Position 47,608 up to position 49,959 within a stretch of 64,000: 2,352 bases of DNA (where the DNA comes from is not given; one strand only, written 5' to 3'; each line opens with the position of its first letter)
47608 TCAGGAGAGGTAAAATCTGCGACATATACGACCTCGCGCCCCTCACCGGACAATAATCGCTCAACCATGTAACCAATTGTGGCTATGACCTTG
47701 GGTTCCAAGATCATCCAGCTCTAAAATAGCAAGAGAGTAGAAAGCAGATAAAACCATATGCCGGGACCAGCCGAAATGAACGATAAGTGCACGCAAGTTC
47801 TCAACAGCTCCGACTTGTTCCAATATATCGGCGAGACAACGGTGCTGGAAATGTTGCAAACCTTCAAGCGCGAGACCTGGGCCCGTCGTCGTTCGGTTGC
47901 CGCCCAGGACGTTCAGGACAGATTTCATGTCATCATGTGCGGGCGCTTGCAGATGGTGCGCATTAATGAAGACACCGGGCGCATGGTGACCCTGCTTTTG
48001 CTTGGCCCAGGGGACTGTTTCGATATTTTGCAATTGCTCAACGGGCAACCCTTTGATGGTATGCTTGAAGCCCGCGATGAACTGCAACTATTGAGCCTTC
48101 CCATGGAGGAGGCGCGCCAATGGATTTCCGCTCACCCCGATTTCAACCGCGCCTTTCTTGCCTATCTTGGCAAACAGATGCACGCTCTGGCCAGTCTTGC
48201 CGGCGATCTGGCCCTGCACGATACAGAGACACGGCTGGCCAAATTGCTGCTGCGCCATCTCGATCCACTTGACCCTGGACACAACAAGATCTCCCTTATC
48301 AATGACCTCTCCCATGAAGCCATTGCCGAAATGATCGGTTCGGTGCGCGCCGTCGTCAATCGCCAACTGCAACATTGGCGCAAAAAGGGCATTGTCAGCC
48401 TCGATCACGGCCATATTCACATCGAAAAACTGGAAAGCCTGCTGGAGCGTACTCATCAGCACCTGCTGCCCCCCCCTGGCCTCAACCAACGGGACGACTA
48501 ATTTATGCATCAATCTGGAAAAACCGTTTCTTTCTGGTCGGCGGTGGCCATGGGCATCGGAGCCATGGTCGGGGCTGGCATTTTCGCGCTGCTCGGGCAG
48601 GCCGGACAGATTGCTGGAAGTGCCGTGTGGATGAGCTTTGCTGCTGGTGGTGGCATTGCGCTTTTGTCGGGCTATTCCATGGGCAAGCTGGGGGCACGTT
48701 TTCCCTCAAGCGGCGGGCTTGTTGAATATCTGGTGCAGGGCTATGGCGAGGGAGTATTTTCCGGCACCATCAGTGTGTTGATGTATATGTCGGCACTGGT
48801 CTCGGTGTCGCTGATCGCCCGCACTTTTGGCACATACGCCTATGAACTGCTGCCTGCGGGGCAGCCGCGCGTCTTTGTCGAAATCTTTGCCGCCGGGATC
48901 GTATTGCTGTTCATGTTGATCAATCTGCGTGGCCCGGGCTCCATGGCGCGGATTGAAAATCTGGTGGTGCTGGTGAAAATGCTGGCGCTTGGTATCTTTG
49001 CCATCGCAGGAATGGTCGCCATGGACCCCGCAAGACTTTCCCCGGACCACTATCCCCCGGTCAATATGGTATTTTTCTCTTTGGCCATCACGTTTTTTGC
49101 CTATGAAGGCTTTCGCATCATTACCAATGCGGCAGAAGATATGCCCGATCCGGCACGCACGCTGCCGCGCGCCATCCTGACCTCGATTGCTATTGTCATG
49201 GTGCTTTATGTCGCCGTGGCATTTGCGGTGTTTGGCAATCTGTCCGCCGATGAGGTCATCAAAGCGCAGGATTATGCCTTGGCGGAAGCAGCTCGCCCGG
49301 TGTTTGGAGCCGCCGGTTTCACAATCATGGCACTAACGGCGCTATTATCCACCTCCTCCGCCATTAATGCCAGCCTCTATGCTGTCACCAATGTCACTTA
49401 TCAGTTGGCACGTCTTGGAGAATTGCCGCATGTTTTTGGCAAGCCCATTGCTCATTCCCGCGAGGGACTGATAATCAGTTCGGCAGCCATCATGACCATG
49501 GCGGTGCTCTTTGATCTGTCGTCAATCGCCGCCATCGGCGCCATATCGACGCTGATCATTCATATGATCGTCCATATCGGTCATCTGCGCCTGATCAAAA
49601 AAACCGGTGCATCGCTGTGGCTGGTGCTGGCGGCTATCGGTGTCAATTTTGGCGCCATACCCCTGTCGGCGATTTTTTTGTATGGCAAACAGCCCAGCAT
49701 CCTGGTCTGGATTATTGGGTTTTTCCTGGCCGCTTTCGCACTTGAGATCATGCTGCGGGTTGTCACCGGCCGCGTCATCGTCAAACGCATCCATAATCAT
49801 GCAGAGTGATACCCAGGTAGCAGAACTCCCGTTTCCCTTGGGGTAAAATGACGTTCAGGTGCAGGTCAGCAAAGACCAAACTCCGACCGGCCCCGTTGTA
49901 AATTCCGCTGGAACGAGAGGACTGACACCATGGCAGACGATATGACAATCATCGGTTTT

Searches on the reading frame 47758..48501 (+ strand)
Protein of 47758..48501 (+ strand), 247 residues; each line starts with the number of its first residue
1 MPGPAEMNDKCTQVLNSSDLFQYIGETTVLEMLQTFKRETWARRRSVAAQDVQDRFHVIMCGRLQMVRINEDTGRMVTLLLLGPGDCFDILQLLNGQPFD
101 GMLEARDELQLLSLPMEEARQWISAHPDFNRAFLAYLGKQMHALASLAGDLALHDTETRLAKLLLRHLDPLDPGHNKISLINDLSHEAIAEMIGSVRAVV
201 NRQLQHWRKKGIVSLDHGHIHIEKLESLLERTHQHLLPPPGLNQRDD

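Call 60: search_protein_families(library=pfam, proteins=[window:47758-48501:+], max_evalue=0.00001)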
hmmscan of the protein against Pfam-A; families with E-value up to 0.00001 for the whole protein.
window:47758-48501:+ (247 aa): 2 families
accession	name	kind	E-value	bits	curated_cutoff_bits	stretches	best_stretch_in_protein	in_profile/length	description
PF13545.12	HTH_Crp_2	-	1.9e-13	50.6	27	1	159-230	2-69/70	Crp-like helix-turn-helix domain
PF00027.35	cNMP_binding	-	3.9e-08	33.6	27.5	1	49-125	13-88/89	Cyclic nucleotide-binding domain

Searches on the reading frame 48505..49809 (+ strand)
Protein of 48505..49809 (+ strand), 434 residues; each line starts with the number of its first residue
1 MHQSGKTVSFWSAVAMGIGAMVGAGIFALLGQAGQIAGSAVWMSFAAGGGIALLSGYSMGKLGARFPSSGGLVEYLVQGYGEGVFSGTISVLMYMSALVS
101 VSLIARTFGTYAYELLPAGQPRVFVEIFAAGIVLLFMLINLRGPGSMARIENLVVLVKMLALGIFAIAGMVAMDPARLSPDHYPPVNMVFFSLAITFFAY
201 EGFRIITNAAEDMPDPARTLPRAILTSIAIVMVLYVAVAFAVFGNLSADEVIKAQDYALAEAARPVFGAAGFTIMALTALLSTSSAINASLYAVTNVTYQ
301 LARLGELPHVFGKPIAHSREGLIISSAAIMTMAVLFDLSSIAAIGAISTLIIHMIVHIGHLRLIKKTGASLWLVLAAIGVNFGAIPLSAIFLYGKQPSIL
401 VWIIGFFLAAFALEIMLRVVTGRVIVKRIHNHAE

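Call 60: search_protein_families(library=pfam, proteins=[window:48505-49809:+], max_evalue=0.00001)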
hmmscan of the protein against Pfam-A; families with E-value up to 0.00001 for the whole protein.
window:48505-49809:+ (434 aa): 2 families
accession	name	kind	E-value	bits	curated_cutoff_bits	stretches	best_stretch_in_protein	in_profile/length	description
PF13520.12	AA_permease_2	-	2.2e-39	136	27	1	9-400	2-388/427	Amino acid permease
PF00324.27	AA_permease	-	9.9e-24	84.3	24.6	1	14-367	3-385/470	Amino acid permease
